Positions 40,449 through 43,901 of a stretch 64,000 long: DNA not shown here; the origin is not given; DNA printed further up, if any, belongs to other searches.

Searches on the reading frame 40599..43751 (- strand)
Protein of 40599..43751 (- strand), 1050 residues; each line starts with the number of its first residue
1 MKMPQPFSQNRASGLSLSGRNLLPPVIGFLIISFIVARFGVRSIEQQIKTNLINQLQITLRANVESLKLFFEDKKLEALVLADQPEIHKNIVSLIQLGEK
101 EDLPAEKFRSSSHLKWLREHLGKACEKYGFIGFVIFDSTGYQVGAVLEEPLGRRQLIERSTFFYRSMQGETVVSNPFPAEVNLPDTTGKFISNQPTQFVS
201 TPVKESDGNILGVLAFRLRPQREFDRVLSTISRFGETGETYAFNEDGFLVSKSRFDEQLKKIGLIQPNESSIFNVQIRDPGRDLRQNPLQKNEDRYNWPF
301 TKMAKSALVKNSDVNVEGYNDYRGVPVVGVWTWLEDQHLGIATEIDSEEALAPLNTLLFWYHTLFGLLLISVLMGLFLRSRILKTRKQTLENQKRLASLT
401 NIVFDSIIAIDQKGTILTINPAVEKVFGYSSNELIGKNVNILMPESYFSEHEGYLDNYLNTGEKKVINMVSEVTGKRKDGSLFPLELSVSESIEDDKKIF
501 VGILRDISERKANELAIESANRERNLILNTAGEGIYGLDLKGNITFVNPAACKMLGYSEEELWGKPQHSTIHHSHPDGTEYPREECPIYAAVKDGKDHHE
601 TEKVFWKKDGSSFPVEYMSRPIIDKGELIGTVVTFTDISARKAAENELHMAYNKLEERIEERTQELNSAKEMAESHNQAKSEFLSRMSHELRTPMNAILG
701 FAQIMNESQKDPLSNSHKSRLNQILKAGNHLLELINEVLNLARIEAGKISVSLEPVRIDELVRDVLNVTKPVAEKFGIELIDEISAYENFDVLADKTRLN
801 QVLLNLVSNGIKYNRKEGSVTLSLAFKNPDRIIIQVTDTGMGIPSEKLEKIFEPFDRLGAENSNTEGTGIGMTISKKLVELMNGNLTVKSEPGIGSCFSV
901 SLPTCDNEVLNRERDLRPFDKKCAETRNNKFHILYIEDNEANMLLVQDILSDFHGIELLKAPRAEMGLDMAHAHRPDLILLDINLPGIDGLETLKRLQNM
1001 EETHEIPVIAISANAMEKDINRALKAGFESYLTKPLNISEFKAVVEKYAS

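Call 8: search_protein_families(library=pfam, proteins=[window:40599-43751:-], max_evalue=0.001)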
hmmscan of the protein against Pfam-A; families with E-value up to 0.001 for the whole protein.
window:40599-43751:- (1050 aa): 11 families
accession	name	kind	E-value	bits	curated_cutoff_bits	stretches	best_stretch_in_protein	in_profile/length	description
PF00989.32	PAS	-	1.9e-34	118.5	22.6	2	523-638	2-113/113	PAS fold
PF13426.13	PAS_9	-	1.4e-32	112.5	27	2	407-509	4-103/103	PAS domain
PF02518.31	HATPase_c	-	3.5e-30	105.1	26.4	1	795-904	2-109/111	Histidine kinase-, DNA gyrase B-, and HSP90-like ATPase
PF00072.30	Response_reg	-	5.1e-24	85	30.2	1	933-1045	1-110/111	Response regulator receiver domain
PF00512.31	HisKA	-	2e-18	66.7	26.9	1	679-747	1-66/66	His Kinase A (phospho-acceptor) domain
PF08448.16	PAS_4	-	3.5e-17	63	23.1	2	531-642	4-109/110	PAS fold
PF13188.13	PAS_8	-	9.3e-12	44.8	21.8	1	527-564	6-44/65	PAS domain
PF08447.18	PAS_3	-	5.1e-11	43.1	25.6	1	545-625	2-78/89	PAS fold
PF02743.24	dCache_1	-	8.5e-10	39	45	1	47-266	2-203/240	Cache domain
PF24820.1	Diguanyl_cycl_sensor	-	1.2e-09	38.5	28.1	1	401-506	3-109/109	Diguanylate cyclase-like sensor domain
PF12860.13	PAS_7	-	1e-05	26.1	27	1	529-645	2-114/115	PAS fold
